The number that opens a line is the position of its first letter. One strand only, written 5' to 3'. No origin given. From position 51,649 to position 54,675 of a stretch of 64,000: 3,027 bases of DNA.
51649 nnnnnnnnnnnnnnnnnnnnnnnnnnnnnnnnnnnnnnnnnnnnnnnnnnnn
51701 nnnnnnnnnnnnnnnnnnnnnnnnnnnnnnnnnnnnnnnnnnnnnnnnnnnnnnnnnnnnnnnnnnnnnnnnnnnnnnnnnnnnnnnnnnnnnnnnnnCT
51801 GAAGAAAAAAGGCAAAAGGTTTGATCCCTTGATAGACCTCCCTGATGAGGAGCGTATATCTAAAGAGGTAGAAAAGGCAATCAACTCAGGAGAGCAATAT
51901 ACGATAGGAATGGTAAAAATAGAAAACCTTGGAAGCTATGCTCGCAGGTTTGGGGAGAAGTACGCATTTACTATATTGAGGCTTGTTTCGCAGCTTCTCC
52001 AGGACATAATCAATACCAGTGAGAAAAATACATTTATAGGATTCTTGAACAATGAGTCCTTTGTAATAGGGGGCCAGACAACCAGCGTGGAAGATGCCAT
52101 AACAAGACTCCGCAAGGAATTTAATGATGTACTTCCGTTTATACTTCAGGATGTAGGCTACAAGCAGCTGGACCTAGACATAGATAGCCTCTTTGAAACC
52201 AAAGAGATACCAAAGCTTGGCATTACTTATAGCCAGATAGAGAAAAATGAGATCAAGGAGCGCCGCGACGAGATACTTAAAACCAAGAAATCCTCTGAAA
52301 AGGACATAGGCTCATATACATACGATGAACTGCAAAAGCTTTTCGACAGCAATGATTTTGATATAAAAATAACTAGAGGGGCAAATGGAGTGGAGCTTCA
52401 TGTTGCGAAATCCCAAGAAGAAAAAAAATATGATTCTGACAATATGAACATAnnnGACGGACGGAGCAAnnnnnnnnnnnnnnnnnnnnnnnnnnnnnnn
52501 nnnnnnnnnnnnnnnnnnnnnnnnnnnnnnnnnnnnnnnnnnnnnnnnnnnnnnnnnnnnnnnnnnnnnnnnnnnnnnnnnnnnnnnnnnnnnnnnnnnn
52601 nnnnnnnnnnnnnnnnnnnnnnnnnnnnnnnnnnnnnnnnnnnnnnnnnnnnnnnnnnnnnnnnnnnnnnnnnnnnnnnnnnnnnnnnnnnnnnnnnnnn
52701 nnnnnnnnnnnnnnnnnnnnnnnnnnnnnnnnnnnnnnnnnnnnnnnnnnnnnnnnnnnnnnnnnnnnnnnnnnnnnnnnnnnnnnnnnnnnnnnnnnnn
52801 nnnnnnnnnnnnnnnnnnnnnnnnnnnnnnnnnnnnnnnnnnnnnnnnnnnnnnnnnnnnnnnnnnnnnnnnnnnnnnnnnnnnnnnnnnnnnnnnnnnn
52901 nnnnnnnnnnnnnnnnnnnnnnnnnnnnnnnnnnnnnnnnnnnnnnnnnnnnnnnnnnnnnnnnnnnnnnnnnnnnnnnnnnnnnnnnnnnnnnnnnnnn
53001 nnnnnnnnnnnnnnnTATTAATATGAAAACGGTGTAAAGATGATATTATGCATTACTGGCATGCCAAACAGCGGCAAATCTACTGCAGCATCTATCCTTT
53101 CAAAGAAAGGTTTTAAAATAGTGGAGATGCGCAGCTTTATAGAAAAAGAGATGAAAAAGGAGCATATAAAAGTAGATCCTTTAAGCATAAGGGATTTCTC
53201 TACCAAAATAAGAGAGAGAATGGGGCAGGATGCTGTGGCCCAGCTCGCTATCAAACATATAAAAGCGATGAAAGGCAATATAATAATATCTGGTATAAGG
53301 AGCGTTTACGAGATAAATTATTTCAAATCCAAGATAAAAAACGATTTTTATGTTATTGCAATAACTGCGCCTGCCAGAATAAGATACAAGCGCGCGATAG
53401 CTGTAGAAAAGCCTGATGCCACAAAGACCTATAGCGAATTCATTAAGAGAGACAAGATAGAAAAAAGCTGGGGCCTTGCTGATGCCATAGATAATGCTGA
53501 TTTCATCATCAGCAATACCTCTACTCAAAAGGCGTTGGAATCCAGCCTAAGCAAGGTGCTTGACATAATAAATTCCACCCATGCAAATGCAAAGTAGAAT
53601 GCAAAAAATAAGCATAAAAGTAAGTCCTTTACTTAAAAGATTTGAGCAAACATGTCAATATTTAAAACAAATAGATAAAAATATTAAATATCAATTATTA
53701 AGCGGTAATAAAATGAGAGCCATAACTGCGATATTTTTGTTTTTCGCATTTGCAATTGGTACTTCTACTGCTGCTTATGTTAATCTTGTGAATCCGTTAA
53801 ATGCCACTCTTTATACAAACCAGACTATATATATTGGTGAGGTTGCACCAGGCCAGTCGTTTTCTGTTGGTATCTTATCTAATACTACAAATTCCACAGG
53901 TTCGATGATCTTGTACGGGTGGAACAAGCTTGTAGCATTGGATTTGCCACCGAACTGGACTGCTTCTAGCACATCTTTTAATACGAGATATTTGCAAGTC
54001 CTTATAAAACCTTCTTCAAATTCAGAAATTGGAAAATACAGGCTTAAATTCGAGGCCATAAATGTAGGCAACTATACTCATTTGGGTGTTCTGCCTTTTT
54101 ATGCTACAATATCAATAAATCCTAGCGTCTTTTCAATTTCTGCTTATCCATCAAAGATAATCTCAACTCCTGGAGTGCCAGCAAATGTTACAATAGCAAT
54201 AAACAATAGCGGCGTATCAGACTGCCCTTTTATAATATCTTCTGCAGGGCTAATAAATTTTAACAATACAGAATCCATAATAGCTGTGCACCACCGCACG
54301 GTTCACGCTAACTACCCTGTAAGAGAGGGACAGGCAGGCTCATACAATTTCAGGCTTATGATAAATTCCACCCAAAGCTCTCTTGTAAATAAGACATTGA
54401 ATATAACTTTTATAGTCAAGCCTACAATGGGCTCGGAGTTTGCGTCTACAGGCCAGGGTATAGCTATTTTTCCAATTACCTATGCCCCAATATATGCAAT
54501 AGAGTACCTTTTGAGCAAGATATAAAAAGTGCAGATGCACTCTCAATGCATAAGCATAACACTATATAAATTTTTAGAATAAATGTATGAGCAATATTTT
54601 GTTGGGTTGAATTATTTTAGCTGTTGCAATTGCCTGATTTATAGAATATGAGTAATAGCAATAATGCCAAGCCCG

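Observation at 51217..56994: Candidate sensory-controlled surface module: GGDEF-like regulator, pilin-like protein, kinase-like protein, adhesin-like protein and a soluble GAF/PAS histidine kinase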

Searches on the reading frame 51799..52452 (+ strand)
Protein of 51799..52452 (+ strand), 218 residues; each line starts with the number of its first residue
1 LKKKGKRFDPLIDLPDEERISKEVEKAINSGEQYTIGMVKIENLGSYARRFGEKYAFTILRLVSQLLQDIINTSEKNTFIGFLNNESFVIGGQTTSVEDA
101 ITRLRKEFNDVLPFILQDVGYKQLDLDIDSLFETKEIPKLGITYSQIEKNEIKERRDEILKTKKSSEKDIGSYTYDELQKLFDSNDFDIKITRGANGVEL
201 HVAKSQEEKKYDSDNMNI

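Call 49: search_protein_families(library=pfam, proteins=[window:51805-52452:+], max_evalue=10)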
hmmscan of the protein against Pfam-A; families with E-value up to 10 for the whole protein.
seq(216 aa): 1 family
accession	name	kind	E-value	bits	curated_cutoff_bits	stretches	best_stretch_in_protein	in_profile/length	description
PF00990.26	GGDEF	-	0.0057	16.9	23.8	1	15-104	16-105/161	Diguanylate cyclase, GGDEF domain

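Call 76: search_protein_representatives(protein=window:51799-52452:+)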
Query: 218 residues. Proteins with E-value up to 0.001 (for the whole library): 40; up to 1e-10: 16; up to 1e-30: 8. The best 40 are listed.
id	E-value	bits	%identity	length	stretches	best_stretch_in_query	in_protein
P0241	1.1e-67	243.9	57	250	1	1-206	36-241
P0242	7.8e-53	195.5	57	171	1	41-209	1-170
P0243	3.1e-50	187.0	47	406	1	1-214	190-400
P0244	1.9e-40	155.0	43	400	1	1-207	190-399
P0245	1.4e-39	152.2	40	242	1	1-205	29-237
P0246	5.7e-37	143.7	41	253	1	1-206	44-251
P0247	1.1e-35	139.4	53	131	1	79-208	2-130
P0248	1.4e-34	135.9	50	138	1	82-208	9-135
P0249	8.3e-29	117.0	37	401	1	1-210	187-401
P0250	1.0e-19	87.4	42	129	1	89-211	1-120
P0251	6.6e-19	84.7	51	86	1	126-210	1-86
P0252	7.7e-18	81.2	45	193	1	1-124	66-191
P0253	5.9e-17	78.3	30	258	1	1-202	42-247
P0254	9.2e-17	77.7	55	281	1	1-90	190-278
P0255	1.3e-12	64.2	31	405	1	1-193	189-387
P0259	5.3e-09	52.4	29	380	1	6-209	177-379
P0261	2.5e-06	43.7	24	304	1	5-123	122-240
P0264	1.4e-05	41.2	29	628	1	6-123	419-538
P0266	2.3e-05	40.5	24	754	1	8-120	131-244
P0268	2.9e-05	40.2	24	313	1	8-138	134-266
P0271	8.5e-05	38.7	23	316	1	9-121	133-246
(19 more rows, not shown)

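Call 78: search_protein_families(library=pfam, proteins=[P0261, P0264, P0266, P0268, P0271, P0259, P0255, P0253], max_evalue=0.001)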
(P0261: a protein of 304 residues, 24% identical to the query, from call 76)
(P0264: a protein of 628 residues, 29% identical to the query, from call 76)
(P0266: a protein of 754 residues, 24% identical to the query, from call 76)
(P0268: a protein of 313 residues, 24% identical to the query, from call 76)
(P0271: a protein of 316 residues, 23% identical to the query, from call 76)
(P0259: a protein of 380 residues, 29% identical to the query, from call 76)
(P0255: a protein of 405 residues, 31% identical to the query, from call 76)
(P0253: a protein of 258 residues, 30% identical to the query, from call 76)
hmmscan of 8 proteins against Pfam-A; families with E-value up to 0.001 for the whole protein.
P0261 (304 aa): 2 families
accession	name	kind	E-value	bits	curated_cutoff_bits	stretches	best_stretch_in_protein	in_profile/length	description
PF00072.30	Response_reg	-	4.9e-26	91.5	30.2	1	4-115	1-110/111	Response regulator receiver domain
PF00990.26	GGDEF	-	5.9e-19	68.8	23.8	1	127-236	5-114/161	Diguanylate cyclase, GGDEF domain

P0264 (628 aa): 3 families
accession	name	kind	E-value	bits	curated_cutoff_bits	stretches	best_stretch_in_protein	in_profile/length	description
PF00563.25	EAL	-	4.6e-55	187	31.3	1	29-256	9-236/236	EAL domain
PF00990.26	GGDEF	-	3.9e-12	46.7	23.8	1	423-530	5-113/161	Diguanylate cyclase, GGDEF domain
PF00571.33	CBS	-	8.5e-07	29.7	24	0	302-334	17-49/57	CBS domain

P0266 (754 aa): 3 families
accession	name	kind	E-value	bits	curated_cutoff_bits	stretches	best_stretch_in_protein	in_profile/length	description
PF00563.25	EAL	-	1.2e-42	146.4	31.3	1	519-745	3-235/236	EAL domain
PF00072.30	Response_reg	-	2.8e-29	102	30.2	1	7-119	1-111/111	Response regulator receiver domain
PF00990.26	GGDEF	-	1.1e-18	67.9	23.8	1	133-229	5-103/161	Diguanylate cyclase, GGDEF domain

P0268 (313 aa): 2 families
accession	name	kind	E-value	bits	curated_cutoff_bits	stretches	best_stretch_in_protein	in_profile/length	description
PF00990.26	GGDEF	-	3e-16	60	23.8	1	136-234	5-105/161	Diguanylate cyclase, GGDEF domain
PF22335.1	Cas10-Cmr2_palm2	-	1.6e-05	25.5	27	1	159-241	1-88/133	Cas10/Cmr2, second palm domain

P0271 (316 aa): 1 family
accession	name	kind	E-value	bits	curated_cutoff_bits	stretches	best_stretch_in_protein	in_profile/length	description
PF00990.26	GGDEF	-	4.3e-15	56.3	23.8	1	135-221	6-92/161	Diguanylate cyclase, GGDEF domain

P0259 (380 aa): 3 families
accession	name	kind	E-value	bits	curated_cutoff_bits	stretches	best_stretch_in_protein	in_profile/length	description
PF00072.30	Response_reg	-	1.7e-24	86.5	30.2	1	63-167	1-107/111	Response regulator receiver domain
PF01978.25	TrmB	-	0.00012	22.3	25.6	1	7-48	17-58/68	Sugar-specific transcriptional regulator TrmB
PF04703.18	FaeA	-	0.00038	21.1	20.7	1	4-53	5-58/62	FaeA-like protein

P0255 (405 aa): 1 family
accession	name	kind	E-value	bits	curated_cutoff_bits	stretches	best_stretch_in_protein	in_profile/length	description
PF00072.30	Response_reg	-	2.6e-24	86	30.2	1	75-184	1-109/111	Response regulator receiver domain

P0253 (258 aa): 0 families

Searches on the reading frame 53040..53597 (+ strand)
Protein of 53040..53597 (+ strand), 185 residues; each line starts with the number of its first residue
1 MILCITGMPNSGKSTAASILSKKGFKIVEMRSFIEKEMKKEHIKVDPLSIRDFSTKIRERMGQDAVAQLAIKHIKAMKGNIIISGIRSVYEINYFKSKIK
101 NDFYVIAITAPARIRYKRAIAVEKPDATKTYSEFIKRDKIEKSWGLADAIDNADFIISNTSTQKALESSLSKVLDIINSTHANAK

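Call 4: search_protein_families(library=pfam, proteins=[window:53040-53597:+], max_evalue=0.01)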
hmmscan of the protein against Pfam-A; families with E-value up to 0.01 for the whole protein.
window:53040-53597:+ (185 aa): 5 families
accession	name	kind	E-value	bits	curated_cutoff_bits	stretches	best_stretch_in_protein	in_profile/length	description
PF13238.12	AAA_18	-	1.4e-10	42.1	29.4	1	4-129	2-118/128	AAA domain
PF13207.12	AAA_17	-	3.2e-07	31.2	27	1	6-119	1-120/136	AAA domain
PF13521.12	AAA_28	-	0.0024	18.5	27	1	4-65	3-68/164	AAA domain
PF01926.29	MMR_HSR1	-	0.0026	18.3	21.9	1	4-54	3-54/113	50S ribosome-binding GTPase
PF05537.16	DUF759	-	0.0033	16.8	27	0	80-101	379-400/429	Borrelia burgdorferi protein of unknown function (DUF759)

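Call 5: search_protein_families(library=ncbifam, proteins=[window:53040-53597:+], max_evalue=0.01)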
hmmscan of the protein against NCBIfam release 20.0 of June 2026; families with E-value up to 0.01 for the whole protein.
window:53040-53597:+ (185 aa): 7 families
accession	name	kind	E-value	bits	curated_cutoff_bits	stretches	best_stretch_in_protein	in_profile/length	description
NF006226.0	PRK08356.1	equivalog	3.3e-12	46.6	189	1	50-175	67-191/195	hypothetical protein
NF041025.1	antiphage_deaminase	equivalog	9e-12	44.6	400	1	28-179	35-211/437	anti-phage dCTP deaminase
TIGR02173.1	cyt_kin_arch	equivalog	2.8e-05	24.2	102.1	1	1-159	1-148/169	(d)CMP kinase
NF003012.0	PRK03839.1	equivalog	6.5e-05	23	152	1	1-59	1-61/180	putative kinase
TIGR00152.1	TIGR00152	equivalog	0.0019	18.1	65.55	0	2-42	1-42/188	dephospho-CoA kinase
TIGR00231.1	small_GTP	domain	0.0036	17.1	42.5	1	3-58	6-65/164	GTP-binding protein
NF004041.0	PRK05541.1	subfamily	0.0041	17.2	127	1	1-179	8-172/176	adenylyl-sulfate kinase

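Call 91: search_solved_structures(query=window:53040-53597:+, max_evalue=0.01)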
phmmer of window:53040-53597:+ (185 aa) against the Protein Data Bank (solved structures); distinct sequences matched with E-value up to 0.01: 3.
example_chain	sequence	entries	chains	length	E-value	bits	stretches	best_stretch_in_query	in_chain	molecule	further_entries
3h0k_A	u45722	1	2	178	7e-28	100.9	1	2-175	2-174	UPF0200 protein SSO1041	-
3lw7_A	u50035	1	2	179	7.1e-28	100.9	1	2-175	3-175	Adenylate kinase related protein (AdkA-like)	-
4cvn_A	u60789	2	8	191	0.0025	21.1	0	1-36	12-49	PUTATIVE ADENYLATE KINASE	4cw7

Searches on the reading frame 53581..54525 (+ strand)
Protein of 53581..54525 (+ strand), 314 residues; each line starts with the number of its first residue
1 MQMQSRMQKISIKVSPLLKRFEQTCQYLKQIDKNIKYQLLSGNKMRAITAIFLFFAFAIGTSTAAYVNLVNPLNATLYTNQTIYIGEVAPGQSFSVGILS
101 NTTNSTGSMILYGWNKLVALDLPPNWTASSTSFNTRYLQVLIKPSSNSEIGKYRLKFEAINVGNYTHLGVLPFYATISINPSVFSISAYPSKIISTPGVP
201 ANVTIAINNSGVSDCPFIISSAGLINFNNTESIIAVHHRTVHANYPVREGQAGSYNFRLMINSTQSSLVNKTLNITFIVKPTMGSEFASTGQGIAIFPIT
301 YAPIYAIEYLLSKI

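Call 4: search_protein_families(library=pfam, proteins=[window:53581-54525:+], max_evalue=0.01)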
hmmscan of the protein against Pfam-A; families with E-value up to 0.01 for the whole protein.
window:53581-54525:+ (314 aa): 0 families

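Call 5: search_protein_families(library=ncbifam, proteins=[window:53581-54525:+], max_evalue=0.01)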
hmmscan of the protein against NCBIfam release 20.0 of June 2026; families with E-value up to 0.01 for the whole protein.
window:53581-54525:+ (314 aa): 0 families

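Call 33: find_homologous_proteins(query=window:53713-54525:+, max_evalue=0.001)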
Query window:53713-54525:+ (270 aa): 1 proteins with E <= 0.001 among 533 candidates.
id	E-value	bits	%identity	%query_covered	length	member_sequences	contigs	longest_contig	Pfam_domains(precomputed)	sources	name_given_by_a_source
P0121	4.3e-168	575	100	100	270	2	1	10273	-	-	-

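Call 44: find_homologous_proteins(query=A2, max_evalue=0.001)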
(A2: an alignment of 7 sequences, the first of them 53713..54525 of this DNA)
Query A2 (7 sequences) (270 aa, profile of the alignment): 350 proteins with E <= 0.001 among 3668 candidates; the best 120 are listed.
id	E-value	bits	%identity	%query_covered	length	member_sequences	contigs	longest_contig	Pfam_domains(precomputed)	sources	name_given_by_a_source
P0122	2.8e-134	465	40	99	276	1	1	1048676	-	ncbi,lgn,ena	-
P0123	2.8e-132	458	39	100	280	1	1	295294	-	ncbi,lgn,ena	-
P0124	8.7e-131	453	38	100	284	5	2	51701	-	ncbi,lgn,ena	-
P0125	1.4e-130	453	42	98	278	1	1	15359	-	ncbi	-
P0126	4.2e-130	451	41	99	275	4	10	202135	-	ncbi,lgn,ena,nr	ncbi:MAG: hypothetical protein M1500_03295 [Candidatus Marsarchaeota archaeon]|nr:hypothetical prote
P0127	4.6e-129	448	43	98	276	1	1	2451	-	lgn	-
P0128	1.3e-128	446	42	98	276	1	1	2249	-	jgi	jgi:hypothetical protein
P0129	1.8e-128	446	41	98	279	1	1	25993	-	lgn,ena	-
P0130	3.4e-128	445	39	97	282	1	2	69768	-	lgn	-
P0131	3.5e-128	445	41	100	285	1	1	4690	-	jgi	jgi:hypothetical protein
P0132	3.6e-128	445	40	100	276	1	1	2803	-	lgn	-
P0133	3.7e-128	445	37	94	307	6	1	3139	-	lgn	-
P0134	5.3e-128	444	42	95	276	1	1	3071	-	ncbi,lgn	-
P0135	8.3e-128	444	41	96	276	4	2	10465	-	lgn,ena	-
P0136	1.3e-127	443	42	96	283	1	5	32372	-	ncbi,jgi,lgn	jgi:hypothetical protein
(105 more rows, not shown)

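Call 49: search_protein_families(library=pfam, proteins=[window:53713-54525:+], max_evalue=10)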
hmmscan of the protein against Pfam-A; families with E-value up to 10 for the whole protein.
window:53713-54525:+ (270 aa): 2 families
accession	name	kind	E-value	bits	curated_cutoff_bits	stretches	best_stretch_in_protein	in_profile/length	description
PF00868.26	Transglut_N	-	0.018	15.9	27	1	79-114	77-112/114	Transglutaminase family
PF10633.15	NPCBM_assoc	-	0.06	14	24.4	1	74-115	26-75/78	NPCBM-associated, NEW3 domain of alpha-galactosidase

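Call 54: predict_structure(alignment_id=A3)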
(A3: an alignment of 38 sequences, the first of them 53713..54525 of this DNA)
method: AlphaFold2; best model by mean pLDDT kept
length: 270 residues; sequences in the alignment: 38
mean_pLDDT: 84.0   pTM: 0.68
mean pLDDT of the five models: 84.0, 83.6, 83.4, 83.0, 82.5
residues with pLDDT >= 90: 158; 70-90: 63; 50-70: 29; < 50: 20
segments of 3 or more residues with pLDDT < 50: 15-18, 247-259
pLDDT, mean of each block of 10 residues (from residue 1): 71 55 92 94 93 91 83 93 87 93 92 88 85 93 93 90 94 92 87 93 90 93 89 82 49 44 61
secondary structure, 60 per line:
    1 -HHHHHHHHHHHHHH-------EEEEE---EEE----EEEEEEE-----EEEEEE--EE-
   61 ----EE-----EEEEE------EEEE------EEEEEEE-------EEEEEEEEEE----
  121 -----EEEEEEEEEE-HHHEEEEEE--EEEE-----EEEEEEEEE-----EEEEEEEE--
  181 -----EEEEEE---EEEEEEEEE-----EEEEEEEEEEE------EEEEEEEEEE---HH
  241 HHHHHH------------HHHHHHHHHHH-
elements in order: H2-15 E23-27 E31-33 E38-44 E50-55 E72-76 E83-86 E93-99 E107-116 E126-135 E140-145 E148-151 E157-165 E171-178 E186-191 E195-203 E209-219 E226-235 H239-246 H259-269

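Call 57: fold_search(model_id=the predicted structure, library=pdb)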
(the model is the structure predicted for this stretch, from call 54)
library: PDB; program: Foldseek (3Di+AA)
matches with E <= 10: 1968; with E <= 0.001: 281
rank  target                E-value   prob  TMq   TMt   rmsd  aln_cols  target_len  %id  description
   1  9ijj_C                8.1e-07  1.00  0.34  0.13   8.1       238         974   10  In situ structure of the central apparatus in mouse sperm axoneme. (released 2025-06-04)
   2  8cs9_X                9.5e-07  1.00  0.31  0.14  13.7       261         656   11  Composite reconstruction of Class 1 of the erythrocyte ankyrin-1 complex (released 2022-07-20)
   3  7sqc_2B               9.5e-07  1.00  0.29  0.14   9.7       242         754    9  Ciliary C1 central pair apparatus isolated from Chlamydomonas reinhardtii (released 2022-04-13)
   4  7uzs                  1.0e-06  1.00  0.31  0.14  13.7       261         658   11  Protein 4.2 (local refinement from consensus reconstruction of ankyrin complex classes) (released 2022-07-20)
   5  4kkq_B                1.2e-06  1.00  0.27  0.31  20.9       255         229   12  Crystal structure of Vibrio cholerae RbmA (crystal form 1) (released 2013-05-22)
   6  6kzb_C                1.4e-06  1.00  0.26  0.13  13.5       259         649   12  Transglutaminase2 complexed with calcium (released 2020-12-09)
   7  7sqc_2A               1.7e-06  1.00  0.35  0.15   9.4       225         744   11  Ciliary C1 central pair apparatus isolated from Chlamydomonas reinhardtii (released 2022-04-13)
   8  7tvz_E                1.9e-06  1.00  0.31  0.14  14.2       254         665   15  Cryo-EM structure of human band 3-protein 4.2 complex in diagonal conformation (released 2022-06-08)
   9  4kkq_A                2.0e-06  1.00  0.29  0.34  20.8       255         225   12  Crystal structure of Vibrio cholerae RbmA (crystal form 1) (released 2013-05-22)
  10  7sqc_F1               2.1e-06  1.00  0.27  0.17  16.1       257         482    9  Ciliary C1 central pair apparatus isolated from Chlamydomonas reinhardtii (released 2022-04-13)
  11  9ijj_L                2.2e-06  1.00  0.27  0.30  13.3       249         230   13  In situ structure of the central apparatus in mouse sperm axoneme. (released 2025-06-04)
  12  7sqc_F0               2.4e-06  1.00  0.34  0.31   8.0       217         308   13  Ciliary C1 central pair apparatus isolated from Chlamydomonas reinhardtii (released 2022-04-13)
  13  8csw                  2.8e-06  1.00  0.31  0.14  15.7       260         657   12  Local refinement of protein 4.2 in Class 2 of erythrocyte ankyrin-1 complex (released 2022-07-20)
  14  9a3v_A                3.0e-06  1.00  0.26  0.12  14.3       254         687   13  Predicted model of tissue transglutaminase 2 (TG2) in complex with plasma fibronectin type III modules 14 and 15 (FNII (released 2024-02-02)
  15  4be5_A                3.5e-06  1.00  0.27  0.32  20.3       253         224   11  V. cholera biofilm scaffolding protein RbmA (released 2013-12-18)
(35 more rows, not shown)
